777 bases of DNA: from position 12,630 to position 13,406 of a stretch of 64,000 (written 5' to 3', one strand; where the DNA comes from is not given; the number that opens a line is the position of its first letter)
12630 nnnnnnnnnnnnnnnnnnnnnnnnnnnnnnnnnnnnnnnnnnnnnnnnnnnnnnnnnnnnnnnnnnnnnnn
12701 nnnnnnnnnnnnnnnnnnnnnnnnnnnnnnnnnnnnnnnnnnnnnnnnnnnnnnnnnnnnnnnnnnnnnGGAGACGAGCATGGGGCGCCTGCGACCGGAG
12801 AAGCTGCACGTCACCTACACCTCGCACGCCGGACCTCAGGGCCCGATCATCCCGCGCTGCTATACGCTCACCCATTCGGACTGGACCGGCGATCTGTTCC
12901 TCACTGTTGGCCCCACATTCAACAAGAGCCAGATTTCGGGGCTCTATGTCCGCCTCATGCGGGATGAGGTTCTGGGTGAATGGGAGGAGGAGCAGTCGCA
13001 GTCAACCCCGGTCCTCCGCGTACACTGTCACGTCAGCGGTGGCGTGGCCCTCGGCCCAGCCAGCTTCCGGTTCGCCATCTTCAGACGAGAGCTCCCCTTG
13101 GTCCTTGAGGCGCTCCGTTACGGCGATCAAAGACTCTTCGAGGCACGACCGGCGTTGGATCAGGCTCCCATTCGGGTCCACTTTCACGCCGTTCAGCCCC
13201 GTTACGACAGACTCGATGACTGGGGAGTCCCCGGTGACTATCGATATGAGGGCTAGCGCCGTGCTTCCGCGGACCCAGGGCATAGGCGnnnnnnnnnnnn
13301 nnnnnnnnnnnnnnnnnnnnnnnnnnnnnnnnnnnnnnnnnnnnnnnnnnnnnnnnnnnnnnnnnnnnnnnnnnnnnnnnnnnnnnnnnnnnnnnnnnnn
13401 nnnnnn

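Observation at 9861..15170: CarH-type light sensor, MFS transporter, Stay-Green Mg-dechelatase and two membrane alpha/beta hydrolases: a possible light-gated chlorophyll-breakdown cluster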

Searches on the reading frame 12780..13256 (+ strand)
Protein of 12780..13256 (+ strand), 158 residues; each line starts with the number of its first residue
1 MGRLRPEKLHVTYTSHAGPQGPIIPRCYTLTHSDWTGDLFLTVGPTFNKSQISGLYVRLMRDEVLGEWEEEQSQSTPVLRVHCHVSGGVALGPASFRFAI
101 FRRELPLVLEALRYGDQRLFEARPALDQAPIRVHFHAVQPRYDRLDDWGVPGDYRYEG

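Call 3: search_protein_families(library=pfam, proteins=[window:12780-13256:+], max_evalue=0.01)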
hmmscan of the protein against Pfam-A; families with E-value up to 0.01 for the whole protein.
window:12780-13256:+ (158 aa): 1 family
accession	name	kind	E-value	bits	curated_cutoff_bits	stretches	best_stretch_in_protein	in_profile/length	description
PF12638.12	Staygreen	-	1.7e-47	161.4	27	1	4-154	2-147/147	Staygreen protein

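Call 4: search_protein_families(library=ncbifam, proteins=[window:12780-13256:+], max_evalue=0.01)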
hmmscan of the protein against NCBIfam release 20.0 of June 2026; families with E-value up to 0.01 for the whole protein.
window:12780-13256:+ (158 aa): 0 families

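Call 5: find_homologous_proteins(query=window:12780-13256:+, max_evalue=0.00001)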
Query window:12780-13256:+ (158 aa): 2587 proteins with E <= 0.00001 among 2615 candidates; the best 120 are listed.
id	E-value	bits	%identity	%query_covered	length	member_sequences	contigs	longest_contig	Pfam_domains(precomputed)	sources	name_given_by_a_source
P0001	2.3e-97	342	91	100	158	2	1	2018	PF12638.13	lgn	-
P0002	2.5e-84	299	82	99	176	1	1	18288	PF12638.13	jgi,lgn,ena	-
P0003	1.7e-75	270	76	99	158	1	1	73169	PF12638.13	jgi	-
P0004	6.1e-72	259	74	98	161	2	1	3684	PF12638.13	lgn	-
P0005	2.1e-71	257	71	100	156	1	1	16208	PF12638.13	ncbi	-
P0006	3.2e-71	256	73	99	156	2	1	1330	PF12638.13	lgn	-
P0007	7.4e-71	255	70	100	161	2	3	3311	PF12638.13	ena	-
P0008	6.3e-70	252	69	99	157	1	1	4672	PF12638.13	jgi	jgi:hypothetical protein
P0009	9.8e-69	248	69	100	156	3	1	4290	PF12638.13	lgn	-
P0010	2.4e-68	247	69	100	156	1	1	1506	PF12638.13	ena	-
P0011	2.1e-67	244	69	100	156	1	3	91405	PF12638.13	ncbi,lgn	-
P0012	3.3e-67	243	67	98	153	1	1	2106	PF12638.13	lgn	-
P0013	2.4e-66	241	70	98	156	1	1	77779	PF12638.13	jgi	jgi:hypothetical protein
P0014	2.8e-66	240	69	100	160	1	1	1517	PF12638.13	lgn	-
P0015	3.5e-66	240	68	97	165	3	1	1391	PF12638.13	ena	-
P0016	3.8e-66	240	67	99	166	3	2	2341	PF12638.13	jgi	jgi:hypothetical protein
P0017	5.0e-66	240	67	98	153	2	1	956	PF12638.13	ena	-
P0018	2.1e-65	238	66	100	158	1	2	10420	PF12638.13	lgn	-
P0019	2.3e-65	237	67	97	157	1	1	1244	PF12638.13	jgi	jgi:hypothetical protein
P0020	3.0e-65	237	65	98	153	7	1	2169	PF12638.13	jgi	jgi:hypothetical protein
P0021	4.1e-65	237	69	96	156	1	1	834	PF12638.13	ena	-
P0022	4.3e-65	237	66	99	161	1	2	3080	PF12638.13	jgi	jgi:hypothetical protein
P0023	4.8e-65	236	68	99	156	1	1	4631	PF12638.13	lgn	-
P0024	6.3e-65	236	68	97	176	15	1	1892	PF12638.13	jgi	jgi:hypothetical protein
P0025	9.0e-65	236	67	97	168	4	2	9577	PF12638.13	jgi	jgi:hypothetical protein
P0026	1.5e-64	235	66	99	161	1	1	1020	PF12638.13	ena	-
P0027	1.6e-64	235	66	99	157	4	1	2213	PF12638.13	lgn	-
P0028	3.4e-64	234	66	98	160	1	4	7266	PF12638.13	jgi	jgi:hypothetical protein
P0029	3.7e-64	234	66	97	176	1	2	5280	PF12638.13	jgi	jgi:hypothetical protein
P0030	4.5e-64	233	67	97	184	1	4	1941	PF12638.13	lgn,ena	-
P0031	5.5e-64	233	68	100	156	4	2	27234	PF12638.13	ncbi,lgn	ncbi:MAG: staygreen family protein [Anaerolineae bacterium]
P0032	8.6e-64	232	68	98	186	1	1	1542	PF12638.13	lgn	-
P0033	1.2e-63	232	67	97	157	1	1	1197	PF12638.13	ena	-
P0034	1.3e-63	232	64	99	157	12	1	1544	PF12638.13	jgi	jgi:hypothetical protein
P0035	1.7e-63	231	66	97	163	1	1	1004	PF12638.13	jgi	jgi:hypothetical protein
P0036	1.8e-63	231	66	97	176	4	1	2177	PF12638.13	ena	-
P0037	2.7e-63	231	66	98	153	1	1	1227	PF12638.13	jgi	jgi:hypothetical protein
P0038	2.8e-63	231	65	98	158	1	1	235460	PF12638.13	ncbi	-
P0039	3.0e-63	231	66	96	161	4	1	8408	PF12638.13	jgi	jgi:hypothetical protein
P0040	3.3e-63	230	67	98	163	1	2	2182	PF12638.13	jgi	jgi:hypothetical protein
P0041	3.8e-63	230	63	98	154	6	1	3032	PF12638.13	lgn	-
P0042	4.3e-63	230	65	99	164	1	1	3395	PF12638.13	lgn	-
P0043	4.7e-63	230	66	97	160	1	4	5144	PF12638.13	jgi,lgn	jgi:hypothetical protein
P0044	5.1e-63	230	65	99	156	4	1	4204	PF12638.13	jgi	jgi:hypothetical protein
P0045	5.2e-63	230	65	98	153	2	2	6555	PF12638.13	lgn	-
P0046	5.9e-63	230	65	99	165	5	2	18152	PF12638.13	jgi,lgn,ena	-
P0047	7.0e-63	229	64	99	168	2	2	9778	PF12638.13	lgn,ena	-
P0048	7.5e-63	229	64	99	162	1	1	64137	PF12638.13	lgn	-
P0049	7.9e-63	229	64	100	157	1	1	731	PF12638.13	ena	-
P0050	8.0e-63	229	65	99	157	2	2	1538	PF12638.13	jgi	jgi:hypothetical protein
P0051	9.6e-63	229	65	100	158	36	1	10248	PF12638.13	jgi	jgi:hypothetical protein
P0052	9.9e-63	229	63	99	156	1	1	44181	PF12638.13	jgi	jgi:hypothetical protein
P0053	1.0e-62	229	64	100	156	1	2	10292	PF12638.13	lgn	-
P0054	1.1e-62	229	65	98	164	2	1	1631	PF12638.13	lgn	-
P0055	1.5e-62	228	66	97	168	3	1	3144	PF12638.13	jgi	jgi:hypothetical protein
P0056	1.8e-62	228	66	97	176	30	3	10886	PF12638.13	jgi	jgi:hypothetical protein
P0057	1.9e-62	228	65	99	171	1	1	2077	PF12638.13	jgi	jgi:hypothetical protein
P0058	2.0e-62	228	68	97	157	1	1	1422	PF12638.13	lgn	-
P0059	2.2e-62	228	67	97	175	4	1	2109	PF12638.13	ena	-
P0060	2.3e-62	228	66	97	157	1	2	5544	PF12638.13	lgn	-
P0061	2.9e-62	227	66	97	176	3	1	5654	PF12638.13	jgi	jgi:hypothetical protein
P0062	3.4e-62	227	63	99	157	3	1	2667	PF12638.13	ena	-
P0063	3.6e-62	227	66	97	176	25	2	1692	PF12638.13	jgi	jgi:hypothetical protein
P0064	4.2e-62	227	64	97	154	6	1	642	PF12638.13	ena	-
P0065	4.2e-62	227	67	100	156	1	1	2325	PF12638.13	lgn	-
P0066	4.2e-62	227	64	99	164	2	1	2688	PF12638.13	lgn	-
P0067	5.6e-62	226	64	97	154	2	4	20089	PF12638.13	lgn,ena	-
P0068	5.7e-62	226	64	99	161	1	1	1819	PF12638.13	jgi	jgi:hypothetical protein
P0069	6.5e-62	226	65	98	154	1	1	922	PF12638.13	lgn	-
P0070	6.8e-62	226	65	98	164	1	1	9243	PF12638.13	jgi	jgi:hypothetical protein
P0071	7.1e-62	226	65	100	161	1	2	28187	PF12638.13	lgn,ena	-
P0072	7.3e-62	226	64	99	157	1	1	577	PF12638.13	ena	-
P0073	7.3e-62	226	64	100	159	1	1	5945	PF12638.13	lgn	-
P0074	8.4e-62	226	63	99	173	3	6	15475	PF12638.13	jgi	jgi:hypothetical protein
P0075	8.4e-62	226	66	98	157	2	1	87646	PF12638.13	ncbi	-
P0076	9.4e-62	226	65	97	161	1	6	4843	PF12638.13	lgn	-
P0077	1.0e-61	226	64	97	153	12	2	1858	PF12638.13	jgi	jgi:hypothetical protein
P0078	1.1e-61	226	66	97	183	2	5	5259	PF12638.13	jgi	jgi:hypothetical protein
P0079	1.1e-61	226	67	98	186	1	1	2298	PF12638.13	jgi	jgi:hypothetical protein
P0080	1.2e-61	225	63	98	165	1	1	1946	PF12638.13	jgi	jgi:hypothetical protein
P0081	1.2e-61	225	65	98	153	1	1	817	PF12638.13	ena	-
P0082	1.3e-61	225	63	99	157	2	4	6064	PF12638.13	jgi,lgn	jgi:hypothetical protein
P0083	1.3e-61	225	66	97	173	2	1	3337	PF12638.13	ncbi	-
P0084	1.4e-61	225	65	98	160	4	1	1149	PF12638.13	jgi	jgi:hypothetical protein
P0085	1.5e-61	225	64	100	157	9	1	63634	PF12638.13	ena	-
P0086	1.5e-61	225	64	99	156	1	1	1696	PF12638.13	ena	-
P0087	1.6e-61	225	66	97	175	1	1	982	PF12638.13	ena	-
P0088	1.9e-61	225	64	98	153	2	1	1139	PF12638.13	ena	-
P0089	2.0e-61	225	64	97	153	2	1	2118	PF12638.13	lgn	-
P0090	2.1e-61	225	63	98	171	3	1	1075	PF12638.13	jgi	jgi:hypothetical protein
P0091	2.3e-61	224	65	98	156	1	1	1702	PF12638.13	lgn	-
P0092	2.4e-61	224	65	97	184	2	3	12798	PF12638.13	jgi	jgi:hypothetical protein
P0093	2.5e-61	224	64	97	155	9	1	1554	PF12638.13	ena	-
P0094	2.8e-61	224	64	98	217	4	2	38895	PF12638.13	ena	-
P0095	2.9e-61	224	64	100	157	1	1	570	PF12638.13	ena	-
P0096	2.9e-61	224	65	98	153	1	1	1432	PF12638.13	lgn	-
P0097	3.2e-61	224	63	99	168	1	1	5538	PF12638.13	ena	-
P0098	3.3e-61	224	63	99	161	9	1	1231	PF12638.13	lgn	-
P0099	3.6e-61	224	65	97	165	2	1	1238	PF12638.13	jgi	jgi:hypothetical protein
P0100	3.7e-61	224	64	97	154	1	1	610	PF12638.13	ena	-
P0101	3.9e-61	224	65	97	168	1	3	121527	PF12638.13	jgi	jgi:hypothetical protein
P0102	4.8e-61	223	65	98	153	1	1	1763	PF12638.13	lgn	-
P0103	5.2e-61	223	65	98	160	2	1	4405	PF12638.13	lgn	-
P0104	5.4e-61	223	64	98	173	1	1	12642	PF12638.13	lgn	-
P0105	5.6e-61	223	65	98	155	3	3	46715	PF12638.13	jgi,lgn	jgi:hypothetical protein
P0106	5.8e-61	223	64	97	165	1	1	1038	PF12638.13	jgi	jgi:hypothetical protein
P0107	5.9e-61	223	64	97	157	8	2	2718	PF12638.13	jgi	jgi:hypothetical protein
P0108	5.9e-61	223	67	96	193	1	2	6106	PF12638.13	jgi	jgi:hypothetical protein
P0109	6.1e-61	223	65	98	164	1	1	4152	PF12638.13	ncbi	-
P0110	6.2e-61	223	63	99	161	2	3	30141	PF12638.13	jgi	jgi:hypothetical protein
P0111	6.4e-61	223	64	98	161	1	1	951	PF12638.13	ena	-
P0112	6.5e-61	223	63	98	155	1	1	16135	PF12638.13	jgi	jgi:hypothetical protein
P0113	6.5e-61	223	64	97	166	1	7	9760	PF12638.13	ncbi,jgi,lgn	-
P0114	6.6e-61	223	65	97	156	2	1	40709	PF12638.13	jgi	jgi:hypothetical protein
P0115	7.9e-61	223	63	99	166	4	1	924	PF12638.13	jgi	-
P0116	8.1e-61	223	63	100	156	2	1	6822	PF12638.13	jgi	jgi:hypothetical protein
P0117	8.3e-61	223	62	99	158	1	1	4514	PF12638.13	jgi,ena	-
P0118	9.3e-61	222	67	97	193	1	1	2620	PF12638.13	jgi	jgi:hypothetical protein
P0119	9.3e-61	222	65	98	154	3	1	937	PF12638.13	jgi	jgi:hypothetical protein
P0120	9.3e-61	222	63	98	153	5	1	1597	PF12638.13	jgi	-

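Call 8: find_related_loci(query=A1, collection=genome_contigs, flank=10000)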
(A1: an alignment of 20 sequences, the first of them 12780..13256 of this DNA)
Query A1 (158 aa) in genome_contigs; peptide patterns used: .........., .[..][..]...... (x = any residue, [..] = any of these).
599 stretches matched a pattern (row limit reached: there are more); 585 encode a relative of the query (tblastn E <= 1e-3); the best 80 are kept; 80 distinct loci.
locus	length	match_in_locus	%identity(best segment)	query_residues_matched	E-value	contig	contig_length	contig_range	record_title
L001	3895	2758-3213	66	1-154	3e-65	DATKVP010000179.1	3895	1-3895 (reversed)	MAG TPA_asm: Anaerolineae bacterium isolate SMAG_U14136 k141_287993, whole genome shotgun sequence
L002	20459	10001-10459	66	1-155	5e-65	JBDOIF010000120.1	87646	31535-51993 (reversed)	MAG: Anaerolineae bacterium isolate TC202112_Ori_Bins009 k147_171588, whole genome shotgun sequence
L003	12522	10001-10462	63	1-156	2e-64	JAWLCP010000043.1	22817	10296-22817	MAG: Anaerolineae bacterium isolate 15dZY3.bin.6 NODE_2667_length_22817_cov_12.643366, whole genome shotgun sequence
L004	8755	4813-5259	64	1-151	1e-63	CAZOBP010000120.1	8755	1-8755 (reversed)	MAG TPA_asm: uncultured Anaerolineales bacterium isolate binchicken_co228_446 genome assembly, contig: NODE_12474_length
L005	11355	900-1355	62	1-154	4e-63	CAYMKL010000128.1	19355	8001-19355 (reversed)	MAG TPA_asm: uncultured Anaerolineae bacterium isolate SRP167671_co1_184 genome assembly, contig: NODE_3267_length_19355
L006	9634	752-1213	62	1-156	2e-62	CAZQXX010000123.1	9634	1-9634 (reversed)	MAG TPA_asm: uncultured Anaerolineales bacterium isolate SRP319275_co2_291 genome assembly, contig: NODE_7098_length_963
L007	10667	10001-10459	60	1-155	7e-62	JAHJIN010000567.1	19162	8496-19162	MAG: Chloroflexota bacterium isolate Modern_marine_rock_biofilm.mb.101 Modern_marine_roc.mb.101_k141_823941, whole genom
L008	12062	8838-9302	64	1-157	1e-61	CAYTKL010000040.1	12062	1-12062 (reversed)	MAG TPA_asm: uncultured Dehalococcoidales bacterium isolate binchicken_co334_272 genome assembly, contig: NODE_9654_leng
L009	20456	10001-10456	61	1-154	1e-61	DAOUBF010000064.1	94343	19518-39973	MAG TPA_asm: Anaerolineae bacterium isolate H68_711 k101_320156, whole genome shotgun sequence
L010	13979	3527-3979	61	1-153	5e-61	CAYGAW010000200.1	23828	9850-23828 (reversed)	MAG TPA_asm: uncultured Anaerolineales bacterium isolate ERP108616_co1_293 genome assembly, contig: k119_1177917, whole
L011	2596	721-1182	60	1-156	2e-61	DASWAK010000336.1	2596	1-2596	MAG TPA_asm: Pseudolabrys sp. isolate SMAG_U2654 k141_34501, whole genome shotgun sequence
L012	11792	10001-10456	61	1-155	6e-61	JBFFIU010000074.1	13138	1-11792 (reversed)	MAG: Anaerolineales bacterium isolate Mix_mud17.2022.03.13 k141_2769267_length_13138_cov_22.3457, whole genome shotgun s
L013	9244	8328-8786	63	1-155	5e-60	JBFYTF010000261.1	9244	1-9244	MAG: Anaerolineae bacterium isolate PPR_0259 PPR_0259._bin.108.fa_k121_968796, whole genome shotgun sequence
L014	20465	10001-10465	62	1-157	6e-60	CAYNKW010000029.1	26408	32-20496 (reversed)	MAG TPA_asm: uncultured Anaerolineae bacterium isolate SRP068000_co1_68 genome assembly, contig: NODE_2172_length_26408_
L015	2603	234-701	59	1-158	9e-60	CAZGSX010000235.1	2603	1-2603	MAG TPA_asm: uncultured Anaerolineales bacterium isolate SRP319275_co2_215 genome assembly, contig: NODE_55807_length_26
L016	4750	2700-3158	63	1-155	4e-59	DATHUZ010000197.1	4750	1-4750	MAG TPA_asm: Anaerolineae bacterium isolate SMAG_U16120 k141_23736, whole genome shotgun sequence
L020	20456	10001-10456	62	1-154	3e-58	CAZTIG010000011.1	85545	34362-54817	MAG TPA_asm: uncultured Chloroflexia bacterium isolate binchicken_co26_208 genome assembly, contig: NODE_413_length_8554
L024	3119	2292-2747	59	1-154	3e-57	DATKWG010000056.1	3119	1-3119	MAG TPA_asm: Anaerolineae bacterium isolate SMAG_U14156 k141_2782565, whole genome shotgun sequence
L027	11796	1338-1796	61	1-155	2e-56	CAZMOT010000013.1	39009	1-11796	MAG TPA_asm: uncultured Anaerolineales bacterium isolate SRP068000_co2_90 genome assembly, contig: NODE_409_length_39009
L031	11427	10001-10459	61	1-155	7e-56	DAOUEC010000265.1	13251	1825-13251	MAG TPA_asm: Anaerolineae bacterium isolate N3_163 k131_2243406, whole genome shotgun sequence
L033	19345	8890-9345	57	1-154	6e-56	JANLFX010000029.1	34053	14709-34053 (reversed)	MAG: Anaerolineae bacterium isolate A05DMB24 NODE_29_length_34053_cov_16.584534, whole genome shotgun sequence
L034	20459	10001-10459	62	1-155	5e-56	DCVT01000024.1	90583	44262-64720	MAG TPA_asm: Anaerolineales bacterium UBA2181 UBA2181_contig_5790, whole genome shotgun sequence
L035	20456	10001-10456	56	1-155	1e-55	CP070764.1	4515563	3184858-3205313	MAG: Chloroflexota bacterium isolate bin26 chromosome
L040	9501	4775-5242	59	1-158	7e-55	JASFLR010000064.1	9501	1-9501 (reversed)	MAG: Anaerolineae bacterium isolate D0817M12metaG_sub_Bin_293 D0817M12metaG_FD_scaffold_702_c1, whole genome shotgun seq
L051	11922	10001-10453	56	1-154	7e-54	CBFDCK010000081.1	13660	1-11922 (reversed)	MAG TPA_asm: uncultured bacterium isolate SRR26215680_binner13_Refined_1 genome assembly, contig: ERZ25073474.4242, whol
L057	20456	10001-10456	57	1-155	8e-53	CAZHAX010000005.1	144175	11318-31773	MAG TPA_asm: uncultured Anaerolineales bacterium isolate binchicken_co116_387 genome assembly, contig: NODE_32_length_14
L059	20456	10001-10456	53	1-154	8e-53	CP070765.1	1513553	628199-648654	MAG: Candidatus Bathyarchaeota archaeon isolate bin257 chromosome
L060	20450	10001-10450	55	1-154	1e-52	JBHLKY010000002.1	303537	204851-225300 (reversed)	MAG: Candidatus Hermodarchaeota archaeon isolate DZ1M.253 DZ1M.253@37, whole genome shotgun sequence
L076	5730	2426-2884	52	1-155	4e-51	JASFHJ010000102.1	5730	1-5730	MAG: Dehalococcoidia bacterium isolate D0608M20metaG_Bin_430 D0608M20metaG_FD_scaffold_1269_c1, whole genome shotgun seq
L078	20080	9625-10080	54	1-154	6e-51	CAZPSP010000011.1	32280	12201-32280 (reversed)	MAG TPA_asm: uncultured Dehalococcoidaceae bacterium isolate binchicken_co43_185 genome assembly, contig: NODE_2161_leng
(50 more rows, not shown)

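Call 13: search_protein_families(library=pfam, proteins=[L033:8044-8847:+, L027:1996-2325:+, L024:379-720:+, L051:7795-9222:+, L060:8472-10004:+, L076:623-1468:+, L059:9065-9865:+, L078:10089-10553:-, L005:1999-2925:+, L057:13912-14895:+], max_evalue=0.001)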
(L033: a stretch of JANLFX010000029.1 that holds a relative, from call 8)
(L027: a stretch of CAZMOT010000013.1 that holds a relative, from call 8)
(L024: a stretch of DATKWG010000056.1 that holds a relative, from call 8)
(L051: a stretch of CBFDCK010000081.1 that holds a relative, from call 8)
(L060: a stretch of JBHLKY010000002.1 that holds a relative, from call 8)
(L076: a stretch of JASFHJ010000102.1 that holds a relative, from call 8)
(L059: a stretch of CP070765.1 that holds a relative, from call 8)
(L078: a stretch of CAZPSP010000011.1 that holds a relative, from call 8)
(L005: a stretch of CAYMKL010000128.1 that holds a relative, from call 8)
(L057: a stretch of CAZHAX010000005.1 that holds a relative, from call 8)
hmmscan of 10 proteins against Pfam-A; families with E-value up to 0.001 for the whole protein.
L033:8044-8847:+ (267 aa): 1 family
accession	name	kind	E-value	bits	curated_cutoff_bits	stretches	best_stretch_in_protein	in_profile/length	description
PF18761.7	Heliorhodopsin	-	1.5e-100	335.9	26.7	1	21-264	1-242/242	Heliorhodopsin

L027:1996-2325:+ (109 aa): 3 families
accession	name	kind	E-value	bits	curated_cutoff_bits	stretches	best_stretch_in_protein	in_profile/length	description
PF00578.27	AhpC-TSA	-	1.3e-12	48.2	26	1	1-81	45-124/124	AhpC/TSA family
PF08534.16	Redoxin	-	1.5e-09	38.2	26.6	1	3-87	50-137/148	Redoxin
PF13911.12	AhpC-TSA_2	-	0.00044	21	27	0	3-55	1-53/114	AhpC/TSA antioxidant enzyme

L024:379-720:+ (113 aa): 1 family
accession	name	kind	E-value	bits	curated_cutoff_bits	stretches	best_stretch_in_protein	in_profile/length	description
PF07343.16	DUF1475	-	3.8e-10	40.4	22.3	1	7-111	14-118/236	Protein of unknown function (DUF1475)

L051:7795-9222:+ (475 aa): 2 families
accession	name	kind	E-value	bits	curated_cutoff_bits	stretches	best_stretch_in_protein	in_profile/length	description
PF03441.19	FAD_binding_7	-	2.3e-93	311.7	27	1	268-467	1-202/203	FAD binding domain of DNA photolyase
PF00875.24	DNA_photolyase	-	9.4e-40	136.7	26.6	1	4-160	1-158/164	DNA photolyase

L060:8472-10004:+ (510 aa): 5 families
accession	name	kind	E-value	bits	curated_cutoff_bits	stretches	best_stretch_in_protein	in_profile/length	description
PF13460.12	NAD_binding_10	-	3.1e-14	53.7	27.2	1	15-130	1-107/184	NAD(P)H-binding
PF05368.20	NmrA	-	2.7e-11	44.1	27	1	8-157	2-152/298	NmrA-like family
PF01370.27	Epimerase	-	7.9e-09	35.7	20.9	1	12-120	2-114/240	NAD dependent epimerase/dehydratase family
PF01073.25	3Beta_HSD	-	1e-05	25.2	22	1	12-119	1-114/280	3-beta hydroxysteroid dehydrogenase/isomerase family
PF16363.11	GDP_Man_Dehyd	-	5.3e-05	23.3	27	1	12-76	1-74/332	GDP-mannose 4,6 dehydratase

L076:623-1468:+ (281 aa): 1 family
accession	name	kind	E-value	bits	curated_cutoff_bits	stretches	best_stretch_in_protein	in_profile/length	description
PF02645.21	DegV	-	2.2e-72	244.2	27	1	3-271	2-273/280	Uncharacterised protein, DegV family COG1307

L059:9065-9865:+ (266 aa): 1 family
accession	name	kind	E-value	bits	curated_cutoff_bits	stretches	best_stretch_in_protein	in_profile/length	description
PF03073.20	TspO_MBR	-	3.3e-07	30.6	24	1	37-177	12-143/145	TspO/MBR family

L078:10089-10553:- (154 aa): 1 family
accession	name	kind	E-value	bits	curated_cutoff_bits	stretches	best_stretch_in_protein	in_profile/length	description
PF01243.27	PNPOx_N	-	1.1e-12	48.8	28.1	1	15-105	3-78/120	Pyridoxamine 5'-phosphate oxidase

L005:1999-2925:+ (308 aa): 3 families
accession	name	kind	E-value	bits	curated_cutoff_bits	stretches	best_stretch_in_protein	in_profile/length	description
PF08338.16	DUF1731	-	5e-19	68.2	27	1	259-305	1-47/47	Domain of unknown function (DUF1731)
PF01370.27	Epimerase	-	7e-17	62.1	20.9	1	3-231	1-238/240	NAD dependent epimerase/dehydratase family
PF13460.12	NAD_binding_10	-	1.5e-09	38.4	27.2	1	7-130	1-107/184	NAD(P)H-binding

L057:13912-14895:+ (327 aa): 2 families
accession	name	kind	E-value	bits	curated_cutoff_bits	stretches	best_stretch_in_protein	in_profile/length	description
PF08349.16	DUF1722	-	5.1e-30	104.6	22.5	1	193-307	1-115/117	Protein of unknown function (DUF1722)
PF04463.17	2-thiour_desulf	-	3.1e-19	69.8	34.7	1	12-151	2-141/141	2-thiouracil desulfurase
